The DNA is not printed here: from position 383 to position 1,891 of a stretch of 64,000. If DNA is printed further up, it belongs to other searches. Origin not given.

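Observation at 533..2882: Virus-encoded proteostasis and translation toolkit: ClpX, bS21, Hsp20 and ClpS in one block, with ClpP, GroES-like, IF-1, a bL12-CTD protein and a ppGpp hydrolase elsewhere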

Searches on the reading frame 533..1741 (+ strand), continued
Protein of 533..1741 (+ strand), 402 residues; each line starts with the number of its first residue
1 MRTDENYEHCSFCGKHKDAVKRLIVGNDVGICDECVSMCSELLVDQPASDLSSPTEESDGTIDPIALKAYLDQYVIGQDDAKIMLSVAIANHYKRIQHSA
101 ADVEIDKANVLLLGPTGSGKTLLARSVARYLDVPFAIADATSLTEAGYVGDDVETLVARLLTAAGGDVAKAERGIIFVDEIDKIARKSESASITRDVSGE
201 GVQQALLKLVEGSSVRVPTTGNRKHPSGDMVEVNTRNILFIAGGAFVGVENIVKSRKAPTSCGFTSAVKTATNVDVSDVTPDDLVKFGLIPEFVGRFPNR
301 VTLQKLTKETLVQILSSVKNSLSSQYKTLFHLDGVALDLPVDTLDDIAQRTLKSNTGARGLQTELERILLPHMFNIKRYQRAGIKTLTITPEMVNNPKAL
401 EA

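Call 32: search_solved_structures(query=window:533-1741:+, show_alignments=2, max_evalue=1e-20)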
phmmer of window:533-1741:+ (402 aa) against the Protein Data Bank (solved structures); distinct sequences matched with E-value up to 1e-20: 25.
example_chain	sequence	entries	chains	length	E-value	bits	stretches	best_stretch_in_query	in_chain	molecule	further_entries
9ndj_F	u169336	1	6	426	1.5e-118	399.5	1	8-381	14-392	ATP-dependent Clp protease ATP-binding subunit ClpX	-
8e91_A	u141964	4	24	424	6.2e-117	394.2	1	9-378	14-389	ATP-dependent Clp protease ATP-binding subunit ClpX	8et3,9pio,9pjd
6vfs_E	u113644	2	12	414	2e-115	389.3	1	6-388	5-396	ATP-dependent Clp protease ATP-binding subunit ClpX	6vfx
6sfw_O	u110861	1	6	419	3.7e-115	388.4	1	9-378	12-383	ATP-dependent Clp protease ATP-binding subunit ClpX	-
8yd0_A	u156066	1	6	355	8.8e-104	350.9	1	64-394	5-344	ATP-dependent Clp protease ATP-binding subunit ClpX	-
6wr2_A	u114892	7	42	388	3e-103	349.2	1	63-378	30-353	ATP-dependent Clp protease ATP-binding subunit ClpX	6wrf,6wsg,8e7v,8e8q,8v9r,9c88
9c87_A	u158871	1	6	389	3e-103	349.2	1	63-378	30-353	ATP-dependent Clp protease ATP-binding subunit ClpX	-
4i34_A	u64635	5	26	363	4.9e-103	348.5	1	64-378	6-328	ATP-dependent Clp protease ATP-binding subunit ClpX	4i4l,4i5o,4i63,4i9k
6po1_A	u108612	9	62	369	1.2e-102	347.2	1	64-378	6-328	ATP-dependent Clp protease ATP-binding subunit ClpX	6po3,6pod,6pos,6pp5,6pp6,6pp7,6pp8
3hte_A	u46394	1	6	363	1.2e-102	347.2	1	64-378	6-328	ATP-dependent Clp protease ATP-binding subunit clpX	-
3hws_A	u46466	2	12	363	1.3e-102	347.1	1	64-378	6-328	ATP-dependent Clp protease ATP-binding subunit clpX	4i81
1um8_A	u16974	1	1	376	2.6e-94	319.8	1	64-384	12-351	ATP-dependent Clp protease ATP-binding subunit clpX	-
9dvy_A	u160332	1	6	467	1.2e-80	274.9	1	98-265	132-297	ATP-dependent Clp protease ATP-binding subunit clpX-like, mitochondrial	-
9ykx_A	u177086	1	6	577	1.2e-80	274.8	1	98-265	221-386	ATP-dependent clpX-like chaperone, mitochondrial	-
9p9v_A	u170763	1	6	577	2.9e-80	273.5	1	98-265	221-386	ATP-dependent clpX-like chaperone, mitochondrial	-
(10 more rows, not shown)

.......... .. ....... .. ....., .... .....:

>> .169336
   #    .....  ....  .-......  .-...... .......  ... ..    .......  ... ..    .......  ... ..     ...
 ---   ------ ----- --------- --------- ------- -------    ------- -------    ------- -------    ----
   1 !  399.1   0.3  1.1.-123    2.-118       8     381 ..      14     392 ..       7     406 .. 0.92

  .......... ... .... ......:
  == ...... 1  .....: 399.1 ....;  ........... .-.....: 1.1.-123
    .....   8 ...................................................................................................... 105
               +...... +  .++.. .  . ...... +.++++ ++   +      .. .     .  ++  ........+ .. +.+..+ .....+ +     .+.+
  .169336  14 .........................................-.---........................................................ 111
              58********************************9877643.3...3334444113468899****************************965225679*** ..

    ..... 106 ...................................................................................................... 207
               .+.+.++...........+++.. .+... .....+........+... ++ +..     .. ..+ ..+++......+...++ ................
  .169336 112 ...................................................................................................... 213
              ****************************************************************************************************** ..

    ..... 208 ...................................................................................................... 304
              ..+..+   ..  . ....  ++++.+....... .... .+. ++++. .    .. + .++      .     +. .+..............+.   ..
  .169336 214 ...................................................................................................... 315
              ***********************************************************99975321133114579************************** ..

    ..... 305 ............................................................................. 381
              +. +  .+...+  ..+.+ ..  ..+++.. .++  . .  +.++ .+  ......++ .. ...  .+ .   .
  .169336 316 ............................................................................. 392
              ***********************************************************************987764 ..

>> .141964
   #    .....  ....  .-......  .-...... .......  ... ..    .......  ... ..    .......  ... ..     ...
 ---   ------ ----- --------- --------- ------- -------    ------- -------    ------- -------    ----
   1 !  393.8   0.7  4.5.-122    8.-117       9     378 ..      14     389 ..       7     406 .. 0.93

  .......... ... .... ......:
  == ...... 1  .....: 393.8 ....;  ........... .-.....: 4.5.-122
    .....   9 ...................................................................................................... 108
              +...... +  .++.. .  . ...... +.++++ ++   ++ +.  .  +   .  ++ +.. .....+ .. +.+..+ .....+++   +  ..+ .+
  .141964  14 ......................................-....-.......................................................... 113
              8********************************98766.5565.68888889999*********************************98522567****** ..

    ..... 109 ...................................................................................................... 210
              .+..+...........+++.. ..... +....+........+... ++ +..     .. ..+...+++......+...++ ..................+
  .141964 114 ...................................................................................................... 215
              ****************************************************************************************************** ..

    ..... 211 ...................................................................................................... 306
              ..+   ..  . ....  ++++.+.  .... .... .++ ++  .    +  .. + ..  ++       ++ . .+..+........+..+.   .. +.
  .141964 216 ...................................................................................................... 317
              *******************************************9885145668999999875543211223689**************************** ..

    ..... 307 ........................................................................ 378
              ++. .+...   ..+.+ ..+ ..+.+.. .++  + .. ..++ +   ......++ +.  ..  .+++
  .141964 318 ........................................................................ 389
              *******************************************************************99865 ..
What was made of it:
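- On ClpX: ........, FVDEIDK, GYVG, RKH and GARGL are all present (call 32).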

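Call 47: find_related_loci(query=window:533-1741:+, collection=genome_contigs, flank=3000)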
Query window:533-1741:+ (402 aa) in genome_contigs; peptide patterns used: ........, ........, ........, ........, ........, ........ (x = any residue, [..] = any of these).
600 stretches matched a pattern (row limit reached: there are more); 599 encode a relative of the query (tblastn E <= 1e-3); the best 80 are kept; 80 distinct loci.
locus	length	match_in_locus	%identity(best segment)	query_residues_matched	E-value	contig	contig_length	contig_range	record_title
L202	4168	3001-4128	55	4-376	1e-133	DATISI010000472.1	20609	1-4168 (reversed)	MAG TPA_asm: Clostridiaceae bacterium isolate SMAG_U15925 k141_651927, whole genome shotgun sequence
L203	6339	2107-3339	53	2-396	2e-132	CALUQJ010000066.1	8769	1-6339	MAG: Candidatus Gastranaerophilales bacterium isolate BRZ_DF__bin62 genome assembly, contig: BRZ_DF__NODE_9790_length_87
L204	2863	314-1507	53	4-400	1e-136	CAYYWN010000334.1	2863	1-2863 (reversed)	MAG TPA_asm: uncultured Clostridium sp. isolate SRP302447_co2_233 genome assembly, contig: NODE_110346_length_2863_cov_3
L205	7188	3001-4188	52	4-398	1e-129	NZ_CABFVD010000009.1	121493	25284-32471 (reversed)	Hathewaya massiliensis strain Marseille-P3545, whole genome shotgun sequence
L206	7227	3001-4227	52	4-396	3e-129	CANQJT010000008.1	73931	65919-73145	MAG: Candidatus Gastranaerophilales bacterium isolate Lapin-032__bin101 genome assembly, contig: Lapin-032__NODE_600_len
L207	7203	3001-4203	51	4-395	3e-129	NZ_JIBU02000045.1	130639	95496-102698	Clostridium drakei strain SL1 contig_45, whole genome shotgun sequence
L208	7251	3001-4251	51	4-400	7e-129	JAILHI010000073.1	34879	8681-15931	MAG: Candidatus Gastranaerophilales bacterium isolate RUI120 k141_3741330_flag=1_multi=12.0000_len=34879, whole genome s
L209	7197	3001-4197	50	9-402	2e-128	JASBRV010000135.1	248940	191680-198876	MAG: Bacteriovoracales bacterium isolate BWSM_117 k141_1208190, whole genome shotgun sequence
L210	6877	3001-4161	52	10-394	2e-128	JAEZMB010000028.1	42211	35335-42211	MAG: Proteobacteria bacterium isolate OH_CDB_97 k127_331796, whole genome shotgun sequence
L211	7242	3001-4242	50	2-401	1e-128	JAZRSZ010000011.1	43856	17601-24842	MAG: Candidatus Gastranaerophilaceae bacterium isolate T1900045345_YK20190035.MAGScoT_cleanbin_000003 SGB_6699_k141_7509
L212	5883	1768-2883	53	10-376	4e-128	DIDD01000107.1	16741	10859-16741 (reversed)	MAG TPA_asm: Veillonellaceae bacterium UBA5809 UBA5809_contig_17204, whole genome shotgun sequence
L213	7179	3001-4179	52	10-401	3e-128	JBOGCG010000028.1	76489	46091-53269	MAG: Sarcina sp. isolate WFFMC_MAG_402 k139_164075_flag=0_multi=30.1237_len=76489, whole genome shotgun sequence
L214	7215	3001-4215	51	10-396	6e-128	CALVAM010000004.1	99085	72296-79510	MAG: Candidatus Gastranaerophilales bacterium isolate BRZ_DG__bin80 genome assembly, contig: BRZ_DG__NODE_368_length_990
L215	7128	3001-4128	53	4-376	6e-128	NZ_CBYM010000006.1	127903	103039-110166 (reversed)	Clostridium saudiense strain JCC, whole genome shotgun sequence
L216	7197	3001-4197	51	1-395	2e-127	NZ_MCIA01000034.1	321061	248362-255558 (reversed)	Lacrimispora algidixylanolytica strain SPL73 contig_8, whole genome shotgun sequence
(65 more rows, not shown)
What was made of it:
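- Tried and rejected: Bacterial ClpX hits are 48-55% identical and taxonomically scattered (call 47).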

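Call 59: search_protein_families(library=ncbifam, proteins=[window:533-1741:+, L001:8553-10004:+], max_evalue=0.01)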
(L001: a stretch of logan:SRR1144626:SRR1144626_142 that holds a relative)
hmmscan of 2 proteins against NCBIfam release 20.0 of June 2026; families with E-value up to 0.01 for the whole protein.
window:533-1741:+ (402 aa): 38 families (the best 25 are shown)
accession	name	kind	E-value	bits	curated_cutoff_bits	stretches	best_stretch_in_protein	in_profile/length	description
NF003745.1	PRK05342.1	equivalog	1.4e-157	524.9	359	1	5-397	3-402/418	ATP-dependent Clp protease ATP-binding subunit ClpX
TIGR00382.1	clpX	equivalog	1.2e-149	498.8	370.75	1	3-396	4-407/414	ATP-dependent protease ATP-binding subunit ClpX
TIGR00390.1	hslU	equivalog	4.7e-60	203.8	362.45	3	65-163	4-103/441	ATP-dependent protease ATPase subunit HslU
NF003069.1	PRK03992.1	subfamily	8.8e-10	38.3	500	1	109-209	167-258/379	proteasome-activating nucleotidase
TIGR02639.1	ClpA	equivalog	1.5e-09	36.6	993.15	1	66-146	450-526/734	ATP-dependent Clp protease ATP-binding subunit ClpA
NF041006.2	cell_div_CdvC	equivalog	2.2e-09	36.7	650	1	108-186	135-212/370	cell division protein CdvC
TIGR01242.2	TIGR01242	subfamily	2.6e-09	36.5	500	1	109-210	150-242/362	proteasome-activating nucleotidase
TIGR01241.2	FtsH_fam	equivalog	3.6e-09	35.9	600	1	110-190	198-272/598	ATP-dependent zinc metalloprotease FtsH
TIGR03346.1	chaperone_ClpB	equivalog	6.9e-09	34.6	1232.1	1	67-131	559-619/853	ATP-dependent chaperone ClpB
NF047747.1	PrtsmActNtasePan2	equivalog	8.1e-09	35.2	700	1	104-210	181-279/397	proteasome-activating nucleotidase Pan2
NF047748.1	PrtsmActNtasePan1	equivalog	8.9e-09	34.8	750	1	101-210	175-276/405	proteasome-activating nucleotidase Pan1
TIGR01243.1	CDC48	subfamily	9.7e-09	34.1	802.65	1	109-213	214-309/733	CDC48 family AAA ATPase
NF008004.0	PRK10733.1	equivalog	2e-07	29.4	1008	1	101-189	180-261/644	ATP-dependent zinc metalloprotease FtsH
NF003229.0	PRK04195.1-5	equivalog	2.5e-07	29.8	280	1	75-222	19-143/413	replication factor C large subunit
NF000868.0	PRK00080.1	equivalog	3.1e-07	29.6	282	1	70-189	23-119/330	Holliday junction branch migration DNA helicase RuvB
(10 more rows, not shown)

L001:8553-10004:+ (483 aa): 0 families

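Call 63: search_protein_families(library=pfam, proteins=[L001:8553-10004:+, L023:7334-9976:+, L058:1137-2186:+, L068:3098-5017:+, L040:8219-9976:+], max_evalue=0.1)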
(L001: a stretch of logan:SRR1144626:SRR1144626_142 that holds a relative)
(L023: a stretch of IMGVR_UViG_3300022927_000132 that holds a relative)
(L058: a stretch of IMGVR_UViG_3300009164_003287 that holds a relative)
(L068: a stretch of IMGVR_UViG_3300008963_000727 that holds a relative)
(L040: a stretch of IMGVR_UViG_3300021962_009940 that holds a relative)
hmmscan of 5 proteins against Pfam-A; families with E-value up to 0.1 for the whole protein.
L001:8553-10004:+ (483 aa): 1 family
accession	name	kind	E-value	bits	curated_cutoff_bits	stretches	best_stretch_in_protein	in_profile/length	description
PF00335.26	Tetraspanin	-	0.059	13.5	32.1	1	2-99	14-117/225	Tetraspanin family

L023:7334-9976:+ (880 aa): 1 family
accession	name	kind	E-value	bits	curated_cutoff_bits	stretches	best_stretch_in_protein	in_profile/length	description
PF12010.13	DUF3502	-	0.0019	19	24.4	0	444-482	13-50/69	Domain of unknown function (DUF3502)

L058:1137-2186:+ (349 aa): 0 families

L068:3098-5017:+ (639 aa): 1 family
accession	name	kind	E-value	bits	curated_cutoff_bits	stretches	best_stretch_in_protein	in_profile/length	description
PF09374.15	PG_binding_3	-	0.00029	21.4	24.6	1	204-242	6-46/76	Predicted Peptidoglycan domain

L040:8219-9976:+ (585 aa): 2 families
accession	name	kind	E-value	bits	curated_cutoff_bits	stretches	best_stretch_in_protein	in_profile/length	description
PF01471.23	PG_binding_1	-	0.033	14.8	23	0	211-229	21-39/57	Putative peptidoglycan binding domain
PF01452.22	Rota_NSP4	-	0.066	13.2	27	0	148-203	90-144/173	Rotavirus non structural protein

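Call 64: search_protein_families(library=phrogs, proteins=[L001:8553-10004:+, L023:7334-9976:+, L058:1137-2186:+, L068:3098-5017:+, L040:8219-9976:+, L001:4201-5946:+, L001:747-2648:+], max_evalue=0.01)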
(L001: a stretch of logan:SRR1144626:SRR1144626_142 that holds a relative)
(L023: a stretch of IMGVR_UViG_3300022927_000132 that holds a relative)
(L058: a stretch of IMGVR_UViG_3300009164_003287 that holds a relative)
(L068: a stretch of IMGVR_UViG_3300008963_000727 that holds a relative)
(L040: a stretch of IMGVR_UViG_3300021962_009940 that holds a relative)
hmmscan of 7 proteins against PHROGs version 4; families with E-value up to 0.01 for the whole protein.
L001:8553-10004:+ (483 aa): 1 family
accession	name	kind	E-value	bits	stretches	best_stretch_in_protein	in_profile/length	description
phrog_11591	-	head and packaging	9.3e-06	26.2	1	372-445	395-470/497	virion structural protein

L023:7334-9976:+ (880 aa): 2 families
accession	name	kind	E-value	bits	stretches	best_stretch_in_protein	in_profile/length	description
phrog_11591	-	head and packaging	3.1e-06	27.8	1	782-847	403-470/497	virion structural protein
phrog_4442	-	unknown function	0.0058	17.6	1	186-251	8-72/76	-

L058:1137-2186:+ (349 aa): 0 families

L068:3098-5017:+ (639 aa): 1 family
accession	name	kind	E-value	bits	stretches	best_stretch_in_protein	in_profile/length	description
phrog_11591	-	head and packaging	3.2e-07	31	1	532-609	392-471/497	virion structural protein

L040:8219-9976:+ (585 aa): 1 family
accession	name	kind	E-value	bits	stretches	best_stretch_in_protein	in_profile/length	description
phrog_11591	-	head and packaging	0.0059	17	0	494-540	410-458/497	virion structural protein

L001:4201-5946:+ (581 aa): 0 families

L001:747-2648:+ (633 aa): 2 families
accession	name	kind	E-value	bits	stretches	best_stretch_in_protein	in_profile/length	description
phrog_367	-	DNA, RNA and nucleotide metabolism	2.2e-126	423.8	1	6-618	32-698/701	ribonucleotide reductase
phrog_84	-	DNA, RNA and nucleotide metabolism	0.00094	18.3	0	309-384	485-569/975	ribonucleoside-diphosphate reductase large subunit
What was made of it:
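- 1..536 (+): 3' part of a 483-aa gene that starts upstream of the window. Its stop overlaps the ClpX start by 4 nt. It is conserved upstream of the island in relatives and has an N-terminal membrane/coiled-coil region. It gives only a weak hit to phrog_11591, virion structural protein (call 64).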

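Call 77: get_annotated_region(hit=H14, flank=6000)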
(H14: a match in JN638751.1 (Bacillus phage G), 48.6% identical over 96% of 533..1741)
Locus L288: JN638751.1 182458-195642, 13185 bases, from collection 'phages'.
description: Bacillus phage G, complete genome.
organism: Bacillus phage G (NCBI taxid 2884420)
taxonomy: Viruses; Duplodnaviria; Heunggongvirae; Uroviricota; Caudoviricetes; Donellivirus; Donellivirus gee
host: Bacillus megaterium str. ATCC 43725; source: soil; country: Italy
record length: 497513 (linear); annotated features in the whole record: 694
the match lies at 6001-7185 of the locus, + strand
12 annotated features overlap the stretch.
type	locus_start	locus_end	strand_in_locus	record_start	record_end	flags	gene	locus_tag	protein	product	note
CDS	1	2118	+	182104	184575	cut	254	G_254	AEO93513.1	gp254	DNA gyrase subunit A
CDS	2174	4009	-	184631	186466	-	255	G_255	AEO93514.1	gp255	-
CDS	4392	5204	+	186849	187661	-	256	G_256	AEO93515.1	gp256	-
CDS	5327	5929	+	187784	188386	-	257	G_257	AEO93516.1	gp257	ClpP-like protease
CDS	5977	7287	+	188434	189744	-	258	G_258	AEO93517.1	gp258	ClpX-like ATP binding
CDS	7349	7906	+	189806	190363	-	259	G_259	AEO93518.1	gp259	-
CDS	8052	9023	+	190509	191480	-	260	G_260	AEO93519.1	gp260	putative phosphoesterase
CDS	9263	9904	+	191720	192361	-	261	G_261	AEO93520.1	gp261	-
CDS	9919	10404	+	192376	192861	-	262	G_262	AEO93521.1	gp262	MgtC/SapB transporter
CDS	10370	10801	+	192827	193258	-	263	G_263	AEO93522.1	gp263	-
CDS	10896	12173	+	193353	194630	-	264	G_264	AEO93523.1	gp264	putative kinase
CDS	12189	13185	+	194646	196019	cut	265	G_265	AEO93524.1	gp265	-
